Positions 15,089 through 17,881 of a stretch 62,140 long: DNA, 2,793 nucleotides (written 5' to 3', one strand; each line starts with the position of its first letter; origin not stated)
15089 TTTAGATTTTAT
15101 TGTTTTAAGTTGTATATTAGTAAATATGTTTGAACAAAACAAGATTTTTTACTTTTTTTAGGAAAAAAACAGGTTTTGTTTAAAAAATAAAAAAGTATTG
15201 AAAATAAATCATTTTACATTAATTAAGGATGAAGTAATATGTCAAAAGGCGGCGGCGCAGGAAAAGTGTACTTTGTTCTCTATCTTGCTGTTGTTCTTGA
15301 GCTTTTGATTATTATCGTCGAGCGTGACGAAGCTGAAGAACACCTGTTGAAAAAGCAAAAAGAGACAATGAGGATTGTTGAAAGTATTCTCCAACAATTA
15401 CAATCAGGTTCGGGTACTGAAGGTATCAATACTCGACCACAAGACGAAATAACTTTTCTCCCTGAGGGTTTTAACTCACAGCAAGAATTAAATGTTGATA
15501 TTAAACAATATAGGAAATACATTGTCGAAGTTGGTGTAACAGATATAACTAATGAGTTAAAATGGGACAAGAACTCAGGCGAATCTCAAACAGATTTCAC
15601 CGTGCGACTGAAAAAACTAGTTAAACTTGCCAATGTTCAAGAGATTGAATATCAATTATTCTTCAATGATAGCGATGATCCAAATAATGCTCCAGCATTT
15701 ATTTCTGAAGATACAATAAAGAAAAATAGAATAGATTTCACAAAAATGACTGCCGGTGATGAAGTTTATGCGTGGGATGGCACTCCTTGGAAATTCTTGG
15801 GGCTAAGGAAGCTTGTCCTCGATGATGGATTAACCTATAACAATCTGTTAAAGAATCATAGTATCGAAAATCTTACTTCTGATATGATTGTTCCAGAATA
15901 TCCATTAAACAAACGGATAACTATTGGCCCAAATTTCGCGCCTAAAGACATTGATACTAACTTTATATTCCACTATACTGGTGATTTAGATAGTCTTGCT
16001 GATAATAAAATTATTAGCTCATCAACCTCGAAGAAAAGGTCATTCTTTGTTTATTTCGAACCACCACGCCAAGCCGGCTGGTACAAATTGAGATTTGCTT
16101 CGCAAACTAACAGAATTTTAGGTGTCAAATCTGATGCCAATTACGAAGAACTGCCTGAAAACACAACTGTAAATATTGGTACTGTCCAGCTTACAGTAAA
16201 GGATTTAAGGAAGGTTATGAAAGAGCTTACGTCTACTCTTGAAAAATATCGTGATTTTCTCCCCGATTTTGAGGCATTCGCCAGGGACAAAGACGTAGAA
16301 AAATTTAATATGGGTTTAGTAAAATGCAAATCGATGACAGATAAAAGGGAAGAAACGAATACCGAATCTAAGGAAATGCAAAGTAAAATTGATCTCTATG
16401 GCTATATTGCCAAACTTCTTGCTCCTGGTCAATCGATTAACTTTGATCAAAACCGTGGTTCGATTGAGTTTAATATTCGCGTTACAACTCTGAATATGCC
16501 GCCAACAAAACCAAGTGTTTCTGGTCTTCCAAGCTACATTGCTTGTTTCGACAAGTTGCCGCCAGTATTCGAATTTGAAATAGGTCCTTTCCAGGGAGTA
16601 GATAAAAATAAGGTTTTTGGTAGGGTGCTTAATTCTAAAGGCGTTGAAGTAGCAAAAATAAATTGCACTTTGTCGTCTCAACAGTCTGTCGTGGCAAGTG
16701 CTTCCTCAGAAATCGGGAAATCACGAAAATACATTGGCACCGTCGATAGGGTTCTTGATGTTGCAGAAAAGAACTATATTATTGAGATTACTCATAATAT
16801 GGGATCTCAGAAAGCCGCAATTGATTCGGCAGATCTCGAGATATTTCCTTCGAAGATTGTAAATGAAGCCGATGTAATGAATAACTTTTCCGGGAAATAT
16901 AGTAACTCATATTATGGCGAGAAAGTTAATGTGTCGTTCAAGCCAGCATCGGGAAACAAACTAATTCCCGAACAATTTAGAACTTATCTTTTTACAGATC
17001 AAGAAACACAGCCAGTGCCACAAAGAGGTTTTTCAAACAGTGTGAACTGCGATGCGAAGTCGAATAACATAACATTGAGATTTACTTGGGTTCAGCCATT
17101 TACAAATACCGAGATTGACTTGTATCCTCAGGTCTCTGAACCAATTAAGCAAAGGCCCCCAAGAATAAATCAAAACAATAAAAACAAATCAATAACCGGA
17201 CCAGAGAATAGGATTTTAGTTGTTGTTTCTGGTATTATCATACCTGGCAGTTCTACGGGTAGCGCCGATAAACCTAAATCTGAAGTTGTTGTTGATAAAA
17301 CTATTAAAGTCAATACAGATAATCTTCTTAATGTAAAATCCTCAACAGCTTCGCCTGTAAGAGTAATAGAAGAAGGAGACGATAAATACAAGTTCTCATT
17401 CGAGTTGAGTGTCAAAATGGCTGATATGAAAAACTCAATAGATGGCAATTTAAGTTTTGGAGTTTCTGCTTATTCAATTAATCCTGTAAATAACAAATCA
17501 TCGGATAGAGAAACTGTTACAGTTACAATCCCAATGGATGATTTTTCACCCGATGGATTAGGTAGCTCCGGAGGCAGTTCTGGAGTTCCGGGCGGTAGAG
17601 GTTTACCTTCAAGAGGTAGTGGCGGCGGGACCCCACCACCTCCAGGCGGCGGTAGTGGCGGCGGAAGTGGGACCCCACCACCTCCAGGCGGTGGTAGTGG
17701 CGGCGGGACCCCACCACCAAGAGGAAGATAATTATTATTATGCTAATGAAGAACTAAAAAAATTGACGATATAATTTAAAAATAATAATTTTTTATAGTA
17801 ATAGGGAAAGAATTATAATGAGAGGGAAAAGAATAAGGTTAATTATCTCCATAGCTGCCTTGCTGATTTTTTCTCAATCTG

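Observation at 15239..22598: Orphan GldM-like inner-membrane anchor with two paralogous periplasmic-domain/beta-barrel outer-membrane proteins and a vWA-OmpA peptidoglycan binder: candidate undescribed trans-envelope apparatus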

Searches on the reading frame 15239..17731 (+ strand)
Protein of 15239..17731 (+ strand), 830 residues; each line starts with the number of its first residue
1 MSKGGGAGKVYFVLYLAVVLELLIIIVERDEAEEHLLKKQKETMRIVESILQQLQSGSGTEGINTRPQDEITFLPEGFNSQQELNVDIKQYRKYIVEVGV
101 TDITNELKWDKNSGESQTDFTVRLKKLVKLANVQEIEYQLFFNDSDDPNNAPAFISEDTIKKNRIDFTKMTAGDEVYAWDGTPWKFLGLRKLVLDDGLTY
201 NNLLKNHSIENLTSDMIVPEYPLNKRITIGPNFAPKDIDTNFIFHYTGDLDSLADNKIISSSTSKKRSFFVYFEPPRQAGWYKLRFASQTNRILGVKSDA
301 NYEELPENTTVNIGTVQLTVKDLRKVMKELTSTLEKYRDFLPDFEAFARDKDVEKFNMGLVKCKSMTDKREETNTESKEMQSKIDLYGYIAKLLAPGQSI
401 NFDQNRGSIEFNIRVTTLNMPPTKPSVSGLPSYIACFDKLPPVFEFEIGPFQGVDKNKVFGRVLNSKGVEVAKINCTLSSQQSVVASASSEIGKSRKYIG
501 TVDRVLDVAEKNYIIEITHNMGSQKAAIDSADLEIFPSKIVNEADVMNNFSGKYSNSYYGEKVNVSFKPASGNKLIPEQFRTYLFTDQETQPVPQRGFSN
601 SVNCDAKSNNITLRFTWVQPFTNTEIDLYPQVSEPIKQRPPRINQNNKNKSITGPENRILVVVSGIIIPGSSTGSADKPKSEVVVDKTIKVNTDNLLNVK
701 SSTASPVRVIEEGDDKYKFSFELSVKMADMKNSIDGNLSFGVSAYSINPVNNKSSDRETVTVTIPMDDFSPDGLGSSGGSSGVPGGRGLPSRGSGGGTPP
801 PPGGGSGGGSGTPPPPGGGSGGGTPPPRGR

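Call 3: search_protein_families(library=pfam, proteins=[window:15239-17731:+], max_evalue=1)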
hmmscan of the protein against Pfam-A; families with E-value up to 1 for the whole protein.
window:15239-17731:+ (830 aa): 0 families

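Call 4: search_protein_families(library=ncbifam, proteins=[window:15239-17731:+], max_evalue=1)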
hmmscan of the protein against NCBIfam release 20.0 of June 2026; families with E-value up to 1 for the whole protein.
window:15239-17731:+ (830 aa): 1 family
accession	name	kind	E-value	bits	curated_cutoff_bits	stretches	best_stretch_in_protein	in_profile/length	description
TIGR01828.1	pyru_phos_dikin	equivalog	0.093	10.6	843.45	1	308-391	103-186/865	pyruvate, phosphate dikinase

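Call 7: find_homologous_proteins(query=window:15239-17731:+)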
Query window:15239-17731:+ (830 aa): 659 proteins with E <= 0.001 among 8000 candidates; the best 120 are listed.
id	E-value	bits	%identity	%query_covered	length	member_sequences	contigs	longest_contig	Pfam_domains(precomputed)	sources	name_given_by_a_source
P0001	0.0e+0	1871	100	100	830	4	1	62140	-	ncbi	-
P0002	0.0e+0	1124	63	95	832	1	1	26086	-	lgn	-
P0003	1.5e-246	839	52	93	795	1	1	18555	-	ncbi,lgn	-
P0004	6.3e-196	671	46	94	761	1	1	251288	-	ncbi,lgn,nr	ncbi:MAG: hypothetical protein EPN82_14975 [Bacteroidetes bacterium]|nr:MAG: hypothetical protein EP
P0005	2.1e-193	663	48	92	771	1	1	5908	-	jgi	-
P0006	7.7e-192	658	46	94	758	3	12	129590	-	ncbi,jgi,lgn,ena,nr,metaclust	ncbi:MAG: hypothetical protein A2X61_14175 [Ignavibacteria bacterium GWB2_35_12]|nr:MAG: hypothetica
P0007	2.6e-191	656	47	92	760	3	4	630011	-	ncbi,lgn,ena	-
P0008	3.4e-191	656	45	96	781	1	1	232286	-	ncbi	ncbi:MAG: hypothetical protein V1779_04215 [bacterium]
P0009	1.7e-190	653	46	95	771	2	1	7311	-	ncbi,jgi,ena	ncbi:MAG: hypothetical protein WCT77_05540 [Bacteroidota bacterium]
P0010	3.5e-189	649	46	94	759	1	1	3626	-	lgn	-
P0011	3.6e-189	649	46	92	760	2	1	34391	-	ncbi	-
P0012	5.2e-189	648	46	92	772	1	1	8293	-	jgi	jgi:hypothetical protein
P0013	5.7e-189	648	46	92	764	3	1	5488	-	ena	-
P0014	3.9e-188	645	45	92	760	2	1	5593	-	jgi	jgi:hypothetical protein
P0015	2.4e-187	643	46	93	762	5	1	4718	-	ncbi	ncbi:MAG: hypothetical protein ACOC2K_01150 [Bacteroidota bacterium]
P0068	5.9e-173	595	45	91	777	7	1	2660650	-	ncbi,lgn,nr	ncbi:MAG: hypothetical protein CH6_0327 [Candidatus Kapaibacterium sp.]|nr:MAG: hypothetical protein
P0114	6.0e-168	579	42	97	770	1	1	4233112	-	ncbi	-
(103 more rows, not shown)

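Call 9: find_encoding_contigs(protein=P0068, flank=10000, max_places=2)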
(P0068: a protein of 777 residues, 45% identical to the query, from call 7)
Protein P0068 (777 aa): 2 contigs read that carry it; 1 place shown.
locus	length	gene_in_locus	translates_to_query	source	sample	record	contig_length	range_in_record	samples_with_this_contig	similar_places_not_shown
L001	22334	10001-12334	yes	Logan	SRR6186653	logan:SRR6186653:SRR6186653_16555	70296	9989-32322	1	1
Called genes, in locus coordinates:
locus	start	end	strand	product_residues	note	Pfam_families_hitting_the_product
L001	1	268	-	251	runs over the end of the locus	PF02463:SMC_N (weak), PF00005:ABC_tran, PF13304:AAA_21 (faint)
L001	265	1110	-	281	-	PF01297:ZnuA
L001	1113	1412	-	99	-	PF13192:Thioredoxin_3 (weak)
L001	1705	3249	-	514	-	PF03601:Cons_hypoth698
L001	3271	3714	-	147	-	PF00692:dUTPase, PF22769:DCD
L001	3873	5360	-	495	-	PF00072:Response_reg, PF13487:HD_5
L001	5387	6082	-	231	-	PF01128:IspD, PF12804:NTP_transf_3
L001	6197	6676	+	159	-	PF00499:Oxidored_q3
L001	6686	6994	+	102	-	PF00420:Oxidored_q2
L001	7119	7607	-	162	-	PF00072:Response_reg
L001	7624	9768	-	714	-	PF00107:ADH_zinc_N, PF01408:GFO_IDH_MocA, PF22725:GFO_IDH_MocA_C3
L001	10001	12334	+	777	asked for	-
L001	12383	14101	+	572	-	-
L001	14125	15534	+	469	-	-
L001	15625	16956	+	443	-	PF00362:Integrin_beta (faint), PF00092:VWA, PF13519:VWA_2, PF25106:VWA_4, PF00691:OmpA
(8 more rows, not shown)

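Call 10: find_encoding_contigs(protein=P0114, flank=10000, max_places=2)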
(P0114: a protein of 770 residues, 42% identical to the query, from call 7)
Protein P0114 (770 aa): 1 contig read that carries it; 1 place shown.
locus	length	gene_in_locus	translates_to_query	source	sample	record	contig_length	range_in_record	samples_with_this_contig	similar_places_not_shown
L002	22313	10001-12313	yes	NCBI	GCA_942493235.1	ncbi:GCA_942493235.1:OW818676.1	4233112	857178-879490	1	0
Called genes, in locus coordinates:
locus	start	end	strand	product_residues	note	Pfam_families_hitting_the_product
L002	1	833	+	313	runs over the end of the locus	PF19572:PorV (weak)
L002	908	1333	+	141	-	-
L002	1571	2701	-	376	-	PF01757:Acyl_transf_3, PF07786:HGSNAT_cat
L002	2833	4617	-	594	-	PF07676:PD40 (weak), PF00691:OmpA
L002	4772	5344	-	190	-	PF01339:CheB_methylest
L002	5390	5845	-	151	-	PF01592:NifU_N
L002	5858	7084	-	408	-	PF00155:Aminotran_1_2, PF00266:Aminotran_5, PF01041:DegT_DnrJ_EryC1 (weak), PF01053:Cys_Met_Meta_PP (weak)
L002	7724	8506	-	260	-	PF04079:SMC_ScpB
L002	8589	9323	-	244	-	PF02616:SMC_ScpA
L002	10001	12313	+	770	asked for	-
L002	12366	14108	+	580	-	-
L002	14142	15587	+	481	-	-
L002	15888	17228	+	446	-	PF00092:VWA, PF13519:VWA_2, PF25106:VWA_4, PF00691:OmpA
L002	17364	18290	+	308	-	PF13580:SIS_2, PF22198:GKRP_SIS_2 (weak), PF22645:GKRP_SIS_N, PF01380:SIS (weak), PF20741:GKRP-like_C (weak)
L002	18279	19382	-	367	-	PF16819:DUF5074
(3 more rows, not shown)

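Call 15: find_related_loci(query=A1, collection=genome_contigs, flank=10000)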
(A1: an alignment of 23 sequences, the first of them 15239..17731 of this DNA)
Query A1 (830 aa) in genome_contigs; peptide patterns used: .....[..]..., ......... (x = any residue, [..] = any of these).
302 stretches matched a pattern; 285 encode a relative of the query (tblastn E <= 1e-3); the best 80 are kept; 80 distinct loci.
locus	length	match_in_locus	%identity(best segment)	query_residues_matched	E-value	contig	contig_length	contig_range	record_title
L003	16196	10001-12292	52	1-775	0e+0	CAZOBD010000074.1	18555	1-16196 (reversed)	MAG TPA_asm: uncultured Hyphomicrobiales bacterium isolate SRP141376_co4_174 genome assembly, contig: NODE_5191_length_1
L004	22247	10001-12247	46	1-772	0e+0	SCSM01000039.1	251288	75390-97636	MAG: Bacteroidetes bacterium isolate FW215_bin.12 FW215_bin.12-114742, whole genome shotgun sequence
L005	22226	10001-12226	47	1-767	0e+0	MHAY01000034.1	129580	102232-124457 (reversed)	MAG: Ignavibacteria bacterium RIFOXYC2_FULL_35_21 rifoxyc2_full_scaffold_216, whole genome shotgun sequence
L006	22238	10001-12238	47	1-767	0e+0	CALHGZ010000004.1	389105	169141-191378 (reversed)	MAG: Candidatus Kapabacteria bacterium isolate N1_Bin_METABAT__253_1 genome assembly, contig: c_000002896452, whole geno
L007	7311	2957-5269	46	1-792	0e+0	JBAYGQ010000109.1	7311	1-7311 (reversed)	MAG: Bacteroidota bacterium isolate SO_2016_GW1_129 scaffold19321_OW334_2016, whole genome shotgun sequence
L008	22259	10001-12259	46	1-772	0e+0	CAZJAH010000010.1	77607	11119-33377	MAG TPA_asm: uncultured Hyphomicrobiales bacterium isolate SRP252850_co1_147 genome assembly, contig: NODE_328_length_77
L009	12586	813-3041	47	1-764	0e+0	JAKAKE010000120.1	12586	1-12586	MAG: Bacteroidetes bacterium isolate WY4.bin46 NODE_6225_length_12586_cov_2.082270, whole genome shotgun sequence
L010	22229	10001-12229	46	1-764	0e+0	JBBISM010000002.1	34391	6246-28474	MAG: Ignavibacteria bacterium isolate QNS170220_bin_373 NODE_417_length_34391_cov_3.770270, whole genome shotgun sequenc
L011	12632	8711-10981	47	1-772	0e+0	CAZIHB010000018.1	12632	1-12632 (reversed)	MAG TPA_asm: uncultured Hyphomicrobiales bacterium isolate SRP216815_co1_109 genome assembly, contig: NODE_6442_length_1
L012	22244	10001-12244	43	4-772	0e+0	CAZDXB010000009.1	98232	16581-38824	MAG TPA_asm: uncultured Hyphomicrobiales bacterium isolate SRP141376_co1_185 genome assembly, contig: NODE_545_length_98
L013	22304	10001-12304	45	7-800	0e+0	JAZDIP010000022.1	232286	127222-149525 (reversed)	MAG: bacterium isolate MEGAHIT-group-0.412 k141_2284575, whole genome shotgun sequence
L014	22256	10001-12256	46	1-766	0e+0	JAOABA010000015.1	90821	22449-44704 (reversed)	MAG: Candidatus Kapaibacterium sp. isolate SKW166 k141_1505361, whole genome shotgun sequence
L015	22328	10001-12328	44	1-806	0e+0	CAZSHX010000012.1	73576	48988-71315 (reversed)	MAG TPA_asm: uncultured Hyphomicrobiales bacterium isolate SRP284006_co1_568 genome assembly, contig: NODE_434_length_73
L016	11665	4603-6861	44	1-772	0e+0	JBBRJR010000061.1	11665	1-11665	MAG: Candidatus Kapaibacterium sp. isolate Co_metawrap_2877 Cmw_2877_k141_17989828_length_11665_cov_8.9972, whole genome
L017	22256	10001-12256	44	1-772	0e+0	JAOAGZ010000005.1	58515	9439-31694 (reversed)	MAG: Ignavibacteria bacterium isolate SKW44 NODE_5_length_58515_cov_5.689243, whole genome shotgun sequence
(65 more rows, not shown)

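Call 23: search_solved_structures(query=A2, max_evalue=10)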
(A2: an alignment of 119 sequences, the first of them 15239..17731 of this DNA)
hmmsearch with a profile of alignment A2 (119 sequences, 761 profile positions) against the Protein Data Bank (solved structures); distinct sequences matched with E-value up to 10: 7.
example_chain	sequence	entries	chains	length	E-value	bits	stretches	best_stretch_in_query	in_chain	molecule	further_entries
1f8w_A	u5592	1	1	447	0.15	13.4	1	259-312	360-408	NADH PEROXIDASE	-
1nhq_A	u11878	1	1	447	0.15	13.4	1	259-312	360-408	NADH PEROXIDASE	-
1nhp_A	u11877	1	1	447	0.15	13.4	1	259-312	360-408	NADH PEROXIDASE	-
1joa_A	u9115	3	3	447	0.15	13.4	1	259-312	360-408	NADH PEROXIDASE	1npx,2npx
1nhr_A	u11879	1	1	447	0.15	13.4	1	259-312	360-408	NADH PEROXIDASE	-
1nhs_A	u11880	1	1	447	0.15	13.4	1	259-312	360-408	NADH PEROXIDASE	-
2ndp_A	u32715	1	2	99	0.75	11.1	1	287-324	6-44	Histone-like DNA-binding superfamily protein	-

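Call 24: search_protein_families(library=pfam, alignment_id=A1, max_evalue=1)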
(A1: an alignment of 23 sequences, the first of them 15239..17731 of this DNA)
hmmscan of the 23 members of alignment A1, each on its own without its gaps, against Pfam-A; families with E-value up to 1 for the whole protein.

A. member 1, window:15239-17731:+ (830 aa): 0 families

B. families by the number of members that match (of 23 scanned): 18 families
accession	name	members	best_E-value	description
PF02933.23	CDC48_2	2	0.11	Cell division protein 48 (CDC48), domain 2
PF16583.11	ZirS_C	1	0.0084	Zinc-regulated secreted antivirulence protein C-terminal domain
PF09132.16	BmKX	1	0.032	BmKX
PF08522.16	BT_3987-like_N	1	0.069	BT_3987-like, N-terminal domain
PF21226.3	MalQ_N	1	0.083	MalQ N-terminal beta sandwich domain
PF01237.23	Oxysterol_BP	1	0.094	Oxysterol-binding protein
PF14524.12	Wzt_C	1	0.099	Wzt C-terminal domain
PF07548.16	ChlamPMP_M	1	0.11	Chlamydia polymorphic membrane protein middle domain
PF17957.7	Big_7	1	0.11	Bacterial Ig domain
PF05481.17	Myco_19_kDa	1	0.12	Mycobacterium 19 kDa lipoprotein antigen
PF19135.5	DUF5818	1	0.12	Protein of unknown function (DUF5818)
PF15345.11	TMEM51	1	0.19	Transmembrane protein 51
PF02342.23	TerD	1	0.23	TerD domain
PF18130.6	ATPgrasp_N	1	0.23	ATP-grasp N-terminal domain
PF02432.21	Fimbrial_K88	1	0.23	Fimbrial, major and minor subunit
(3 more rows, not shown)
